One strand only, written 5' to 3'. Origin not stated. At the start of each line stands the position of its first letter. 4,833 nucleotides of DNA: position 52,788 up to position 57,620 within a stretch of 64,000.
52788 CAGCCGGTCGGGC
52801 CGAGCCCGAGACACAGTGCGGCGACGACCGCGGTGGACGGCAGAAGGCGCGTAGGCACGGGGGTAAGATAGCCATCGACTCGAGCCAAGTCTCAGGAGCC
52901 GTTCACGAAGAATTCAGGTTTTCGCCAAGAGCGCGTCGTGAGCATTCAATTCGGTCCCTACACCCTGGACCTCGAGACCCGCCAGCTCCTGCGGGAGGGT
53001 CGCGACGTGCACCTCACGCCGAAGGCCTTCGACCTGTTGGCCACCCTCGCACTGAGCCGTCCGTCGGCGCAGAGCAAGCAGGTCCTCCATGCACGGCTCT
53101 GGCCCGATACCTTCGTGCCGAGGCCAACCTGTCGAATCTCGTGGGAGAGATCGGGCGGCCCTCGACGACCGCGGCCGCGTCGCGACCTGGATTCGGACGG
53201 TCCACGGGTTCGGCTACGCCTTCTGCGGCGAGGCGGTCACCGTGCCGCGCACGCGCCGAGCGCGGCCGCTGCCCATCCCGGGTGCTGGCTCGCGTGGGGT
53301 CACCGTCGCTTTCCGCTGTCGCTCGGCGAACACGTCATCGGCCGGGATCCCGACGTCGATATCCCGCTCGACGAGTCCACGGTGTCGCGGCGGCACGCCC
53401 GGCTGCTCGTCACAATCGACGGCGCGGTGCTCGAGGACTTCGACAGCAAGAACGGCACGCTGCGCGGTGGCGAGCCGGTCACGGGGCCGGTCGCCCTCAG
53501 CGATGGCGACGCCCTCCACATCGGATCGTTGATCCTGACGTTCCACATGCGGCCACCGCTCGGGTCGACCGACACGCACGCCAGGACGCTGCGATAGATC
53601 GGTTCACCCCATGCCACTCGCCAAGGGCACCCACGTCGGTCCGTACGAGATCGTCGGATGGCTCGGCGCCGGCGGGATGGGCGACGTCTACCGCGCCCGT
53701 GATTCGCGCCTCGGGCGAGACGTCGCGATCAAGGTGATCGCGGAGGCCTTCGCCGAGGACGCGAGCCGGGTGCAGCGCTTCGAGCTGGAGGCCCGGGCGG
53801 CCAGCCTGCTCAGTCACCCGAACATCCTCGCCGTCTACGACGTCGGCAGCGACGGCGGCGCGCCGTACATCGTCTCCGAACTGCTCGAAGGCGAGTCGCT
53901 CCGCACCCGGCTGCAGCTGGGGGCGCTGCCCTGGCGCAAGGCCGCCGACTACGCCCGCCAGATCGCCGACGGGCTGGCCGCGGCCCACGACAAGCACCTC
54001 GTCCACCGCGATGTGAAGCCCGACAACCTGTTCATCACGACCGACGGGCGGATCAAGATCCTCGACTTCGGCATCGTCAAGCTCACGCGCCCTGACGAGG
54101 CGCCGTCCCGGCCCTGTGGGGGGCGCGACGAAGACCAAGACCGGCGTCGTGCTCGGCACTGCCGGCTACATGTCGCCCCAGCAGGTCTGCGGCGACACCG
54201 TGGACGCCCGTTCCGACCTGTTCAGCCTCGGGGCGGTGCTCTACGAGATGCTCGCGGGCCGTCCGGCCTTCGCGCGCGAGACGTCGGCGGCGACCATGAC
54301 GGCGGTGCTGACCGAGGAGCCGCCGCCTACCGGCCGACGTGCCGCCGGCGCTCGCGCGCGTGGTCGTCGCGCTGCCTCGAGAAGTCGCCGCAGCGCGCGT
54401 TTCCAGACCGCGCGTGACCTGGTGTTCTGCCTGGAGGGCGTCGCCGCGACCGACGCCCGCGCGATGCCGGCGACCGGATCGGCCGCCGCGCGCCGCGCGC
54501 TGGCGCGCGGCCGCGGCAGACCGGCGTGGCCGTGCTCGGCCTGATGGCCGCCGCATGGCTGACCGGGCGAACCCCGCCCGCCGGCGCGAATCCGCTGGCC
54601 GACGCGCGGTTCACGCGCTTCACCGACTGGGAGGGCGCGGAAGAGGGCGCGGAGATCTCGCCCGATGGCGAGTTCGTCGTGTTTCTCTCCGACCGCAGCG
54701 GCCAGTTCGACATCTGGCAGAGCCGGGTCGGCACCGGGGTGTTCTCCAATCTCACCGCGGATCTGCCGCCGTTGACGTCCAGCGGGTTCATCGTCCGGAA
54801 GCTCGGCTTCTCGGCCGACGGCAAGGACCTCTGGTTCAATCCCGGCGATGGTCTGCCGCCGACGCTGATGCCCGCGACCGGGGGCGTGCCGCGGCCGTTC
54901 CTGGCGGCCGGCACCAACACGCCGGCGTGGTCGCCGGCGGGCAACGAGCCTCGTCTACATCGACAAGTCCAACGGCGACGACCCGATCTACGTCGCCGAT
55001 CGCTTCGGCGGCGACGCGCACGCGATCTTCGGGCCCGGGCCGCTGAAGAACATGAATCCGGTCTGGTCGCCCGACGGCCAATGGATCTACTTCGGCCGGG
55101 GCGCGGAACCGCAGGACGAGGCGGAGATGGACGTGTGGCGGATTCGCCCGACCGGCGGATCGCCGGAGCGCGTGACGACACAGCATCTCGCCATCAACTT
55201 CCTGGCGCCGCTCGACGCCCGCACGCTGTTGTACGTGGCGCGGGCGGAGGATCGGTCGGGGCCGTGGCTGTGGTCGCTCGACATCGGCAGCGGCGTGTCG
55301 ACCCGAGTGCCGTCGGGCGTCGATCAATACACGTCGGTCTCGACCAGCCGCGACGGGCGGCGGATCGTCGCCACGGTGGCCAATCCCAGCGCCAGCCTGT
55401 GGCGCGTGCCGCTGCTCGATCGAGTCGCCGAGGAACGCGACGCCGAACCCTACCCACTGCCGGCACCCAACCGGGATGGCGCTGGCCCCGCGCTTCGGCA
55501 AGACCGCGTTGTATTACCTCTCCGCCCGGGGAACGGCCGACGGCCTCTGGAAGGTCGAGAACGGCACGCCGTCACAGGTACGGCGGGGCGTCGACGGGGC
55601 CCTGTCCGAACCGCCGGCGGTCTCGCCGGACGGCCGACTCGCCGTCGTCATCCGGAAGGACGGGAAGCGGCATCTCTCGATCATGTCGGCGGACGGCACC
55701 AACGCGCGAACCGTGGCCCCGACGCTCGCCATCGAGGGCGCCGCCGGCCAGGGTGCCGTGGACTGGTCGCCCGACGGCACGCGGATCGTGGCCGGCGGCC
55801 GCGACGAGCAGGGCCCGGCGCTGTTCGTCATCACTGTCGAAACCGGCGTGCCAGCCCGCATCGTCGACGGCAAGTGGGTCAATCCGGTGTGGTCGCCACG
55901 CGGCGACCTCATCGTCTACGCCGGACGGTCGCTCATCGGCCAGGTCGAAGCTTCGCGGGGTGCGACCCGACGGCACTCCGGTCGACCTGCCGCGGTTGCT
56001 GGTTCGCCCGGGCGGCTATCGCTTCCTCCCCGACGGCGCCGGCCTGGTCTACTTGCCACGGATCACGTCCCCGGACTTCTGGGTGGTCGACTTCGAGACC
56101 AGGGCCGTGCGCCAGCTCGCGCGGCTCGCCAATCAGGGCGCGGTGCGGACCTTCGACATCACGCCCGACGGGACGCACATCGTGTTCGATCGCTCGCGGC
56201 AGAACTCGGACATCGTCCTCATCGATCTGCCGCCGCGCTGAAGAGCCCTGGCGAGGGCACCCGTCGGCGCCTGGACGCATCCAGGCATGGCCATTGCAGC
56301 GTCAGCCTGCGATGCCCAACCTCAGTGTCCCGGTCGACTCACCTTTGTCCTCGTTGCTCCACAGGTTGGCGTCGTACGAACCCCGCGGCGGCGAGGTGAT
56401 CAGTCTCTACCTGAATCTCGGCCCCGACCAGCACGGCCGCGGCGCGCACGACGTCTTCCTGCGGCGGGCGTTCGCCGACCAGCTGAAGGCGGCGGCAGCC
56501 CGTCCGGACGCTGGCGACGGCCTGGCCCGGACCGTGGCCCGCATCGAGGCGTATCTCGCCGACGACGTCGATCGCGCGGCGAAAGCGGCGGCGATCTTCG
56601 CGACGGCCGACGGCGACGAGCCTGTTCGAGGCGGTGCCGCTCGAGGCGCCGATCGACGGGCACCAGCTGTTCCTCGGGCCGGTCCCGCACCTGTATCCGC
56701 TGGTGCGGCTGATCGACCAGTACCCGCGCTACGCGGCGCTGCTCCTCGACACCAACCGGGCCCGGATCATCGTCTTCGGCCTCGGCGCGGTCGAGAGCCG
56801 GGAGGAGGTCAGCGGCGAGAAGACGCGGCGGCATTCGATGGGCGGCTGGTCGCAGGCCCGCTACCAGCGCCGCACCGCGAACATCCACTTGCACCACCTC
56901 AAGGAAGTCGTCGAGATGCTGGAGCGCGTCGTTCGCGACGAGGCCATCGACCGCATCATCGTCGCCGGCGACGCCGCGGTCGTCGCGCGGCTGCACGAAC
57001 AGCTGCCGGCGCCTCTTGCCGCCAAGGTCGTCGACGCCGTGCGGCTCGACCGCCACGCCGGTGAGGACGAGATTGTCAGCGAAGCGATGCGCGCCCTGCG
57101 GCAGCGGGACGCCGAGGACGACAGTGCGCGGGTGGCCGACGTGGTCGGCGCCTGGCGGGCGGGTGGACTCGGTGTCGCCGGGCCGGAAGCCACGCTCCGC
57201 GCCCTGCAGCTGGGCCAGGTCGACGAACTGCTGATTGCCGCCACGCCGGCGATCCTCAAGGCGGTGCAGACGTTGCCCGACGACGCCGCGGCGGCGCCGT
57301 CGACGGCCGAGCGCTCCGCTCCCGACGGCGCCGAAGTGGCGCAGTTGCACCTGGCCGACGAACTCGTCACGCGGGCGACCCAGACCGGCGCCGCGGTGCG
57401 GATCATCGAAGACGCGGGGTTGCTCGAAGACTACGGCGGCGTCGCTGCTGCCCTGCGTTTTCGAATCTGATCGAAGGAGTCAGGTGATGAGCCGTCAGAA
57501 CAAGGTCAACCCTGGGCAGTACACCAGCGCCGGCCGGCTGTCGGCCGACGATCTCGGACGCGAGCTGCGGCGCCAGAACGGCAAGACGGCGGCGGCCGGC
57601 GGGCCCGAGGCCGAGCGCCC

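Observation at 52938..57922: Co-directional cluster: FHA-winged-helix regulator, kinase-propeller, GGQ-less eRF1-like factor, small basic protein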

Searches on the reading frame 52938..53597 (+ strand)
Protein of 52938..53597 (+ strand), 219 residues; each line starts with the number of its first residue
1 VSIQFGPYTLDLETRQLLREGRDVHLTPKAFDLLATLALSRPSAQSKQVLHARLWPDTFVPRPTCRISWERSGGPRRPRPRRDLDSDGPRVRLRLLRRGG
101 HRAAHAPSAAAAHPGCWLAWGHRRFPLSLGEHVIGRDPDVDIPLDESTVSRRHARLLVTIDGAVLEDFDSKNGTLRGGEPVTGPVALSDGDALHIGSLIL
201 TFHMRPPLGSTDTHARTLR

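Call 3: search_protein_families(library=pfam, proteins=[window:52938-53597:+], max_evalue=0.01)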
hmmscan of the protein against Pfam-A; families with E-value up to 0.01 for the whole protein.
window:52938-53597:+ (219 aa): 3 families
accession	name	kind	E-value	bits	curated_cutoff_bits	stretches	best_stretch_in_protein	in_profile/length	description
PF00498.31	FHA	-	1.2e-16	61.3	20.7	1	133-196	2-67/67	FHA domain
PF16697.10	Yop-YscD_cpl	-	4.6e-12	46.5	33.2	1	124-203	11-91/94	Inner membrane component of T3SS, cytoplasmic domain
PF00486.34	Trans_reg_C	-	6.6e-05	23.3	26.2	1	21-59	1-39/77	Transcriptional regulatory protein, C terminal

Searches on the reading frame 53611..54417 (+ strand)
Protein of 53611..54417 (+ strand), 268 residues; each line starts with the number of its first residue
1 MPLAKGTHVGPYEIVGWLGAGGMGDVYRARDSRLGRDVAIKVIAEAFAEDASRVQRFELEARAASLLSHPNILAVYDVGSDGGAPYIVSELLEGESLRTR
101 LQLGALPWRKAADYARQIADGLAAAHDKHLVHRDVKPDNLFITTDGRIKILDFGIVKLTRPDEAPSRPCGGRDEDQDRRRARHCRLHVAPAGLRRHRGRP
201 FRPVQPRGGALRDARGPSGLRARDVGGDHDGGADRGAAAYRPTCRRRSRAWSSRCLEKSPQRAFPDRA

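Call 3: search_protein_families(library=pfam, proteins=[window:53611-54417:+], max_evalue=0.01)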
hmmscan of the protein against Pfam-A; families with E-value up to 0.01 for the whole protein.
window:53611-54417:+ (268 aa): 4 families
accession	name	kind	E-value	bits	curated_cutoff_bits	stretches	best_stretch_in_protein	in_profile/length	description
PF00069.31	Pkinase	-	1.9e-32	113.2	31.7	1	12-170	1-159/263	Protein kinase domain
PF07714.23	PK_Tyr_Ser-Thr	-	1.8e-22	80.3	23.1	1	17-162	6-155/258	Protein tyrosine and serine/threonine kinase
PF03109.22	ABC1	-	4.1e-07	29.8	22.9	1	86-158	144-216/244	ABC1 atypical kinase-like domain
PF01636.29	APH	-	2.8e-06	27.7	23.2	2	113-155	152-196/239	Phosphotransferase enzyme family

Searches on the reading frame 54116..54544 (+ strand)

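Call 3: search_protein_families(library=pfam, proteins=[window:54116-54544:+], max_evalue=0.01)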
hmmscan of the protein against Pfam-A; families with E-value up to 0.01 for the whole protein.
window:54116-54544:+ (142 aa): 1 family
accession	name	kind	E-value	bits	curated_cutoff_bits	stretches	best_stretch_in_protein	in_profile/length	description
PF00069.31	Pkinase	-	1.9e-08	34.4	31.7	1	8-65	153-210/263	Protein kinase domain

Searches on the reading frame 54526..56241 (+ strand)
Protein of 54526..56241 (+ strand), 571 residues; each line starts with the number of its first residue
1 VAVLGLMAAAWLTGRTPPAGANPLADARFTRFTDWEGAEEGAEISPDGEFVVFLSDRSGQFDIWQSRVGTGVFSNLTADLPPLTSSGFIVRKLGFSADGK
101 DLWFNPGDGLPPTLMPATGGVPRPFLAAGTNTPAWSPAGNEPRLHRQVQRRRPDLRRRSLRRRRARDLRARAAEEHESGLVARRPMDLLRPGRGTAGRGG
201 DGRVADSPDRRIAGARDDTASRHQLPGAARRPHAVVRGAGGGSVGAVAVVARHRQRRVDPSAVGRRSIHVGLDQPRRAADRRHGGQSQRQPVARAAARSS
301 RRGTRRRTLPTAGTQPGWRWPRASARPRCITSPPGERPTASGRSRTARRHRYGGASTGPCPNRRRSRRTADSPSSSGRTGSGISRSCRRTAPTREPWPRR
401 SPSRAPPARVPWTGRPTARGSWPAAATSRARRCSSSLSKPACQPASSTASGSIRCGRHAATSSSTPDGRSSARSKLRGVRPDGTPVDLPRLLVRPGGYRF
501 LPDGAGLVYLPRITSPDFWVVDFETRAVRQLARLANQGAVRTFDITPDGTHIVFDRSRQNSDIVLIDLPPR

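Call 3: search_protein_families(library=pfam, proteins=[window:54526-56241:+], max_evalue=0.01)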
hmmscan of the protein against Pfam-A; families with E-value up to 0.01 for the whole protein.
window:54526-56241:+ (571 aa): 1 family
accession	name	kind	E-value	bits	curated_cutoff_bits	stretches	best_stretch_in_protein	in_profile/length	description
PF07676.18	PD40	-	3.8e-05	24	20.9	1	31-65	3-38/38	WD40-like Beta Propeller Repeat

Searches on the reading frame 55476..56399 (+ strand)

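Call 3: search_protein_families(library=pfam, proteins=[window:55476-56399:+], max_evalue=0.01)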
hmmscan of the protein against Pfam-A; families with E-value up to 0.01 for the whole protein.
window:55476-56399:+ (307 aa): 2 families
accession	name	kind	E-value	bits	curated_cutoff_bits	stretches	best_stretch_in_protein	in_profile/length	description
PF07676.18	PD40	-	0.00023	21.4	20.9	0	96-105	15-24/38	WD40-like Beta Propeller Repeat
PF00400.38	WD40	-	0.0082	17.1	27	0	94-110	16-32/39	WD domain, G-beta repeat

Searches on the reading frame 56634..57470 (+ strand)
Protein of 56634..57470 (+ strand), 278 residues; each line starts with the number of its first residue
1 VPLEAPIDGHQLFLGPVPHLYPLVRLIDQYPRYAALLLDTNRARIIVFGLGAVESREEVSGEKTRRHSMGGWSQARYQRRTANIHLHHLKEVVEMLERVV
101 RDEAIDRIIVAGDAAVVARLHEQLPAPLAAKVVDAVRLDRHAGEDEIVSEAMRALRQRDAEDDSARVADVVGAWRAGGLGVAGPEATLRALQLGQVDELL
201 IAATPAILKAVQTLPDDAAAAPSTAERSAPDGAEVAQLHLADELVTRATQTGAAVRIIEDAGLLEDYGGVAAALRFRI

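Call 3: search_protein_families(library=pfam, proteins=[window:56634-57470:+], max_evalue=0.01)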
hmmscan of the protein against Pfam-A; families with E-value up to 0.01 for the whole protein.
window:56634-57470:+ (278 aa): 8 families
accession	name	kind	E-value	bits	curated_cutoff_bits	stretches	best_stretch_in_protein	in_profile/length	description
PF18854.6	baeRF_family10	-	1.3e-29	103.8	27.1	1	18-154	1-141/143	Bacterial archaeo-eukaryotic release factor family 10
PF18859.6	acVLRF1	-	1.1e-14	55.2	27.1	1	45-156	15-125/130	Actinobacteria/chloroflexi VLRF1 release factor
PF18844.6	baeRF_family2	-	3.6e-14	53.5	26.9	1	37-170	6-142/149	Bacterial archaeo-eukaryotic release factor family 2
PF03464.20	eRF1_2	-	5e-07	30.6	27.1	1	33-124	2-96/133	eRF1 domain 2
PF03465.20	eRF1_3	-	3.5e-06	27.9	25.8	1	179-278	21-106/106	eRF1 domain 3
PF10116.14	Host_attach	-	9.8e-06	26.6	26.7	1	56-140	38-126/138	Protein required for attachment to host cells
PF18856.6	baeRF_family12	-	2.2e-05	25.5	27.7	1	52-137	36-123/138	Bacterial archaeo-eukaryotic release factor family 12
PF18846.6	baeRF_family5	-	3.3e-05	24.4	27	1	58-132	40-114/132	Bacterial archaeo-eukaryotic release factor family 5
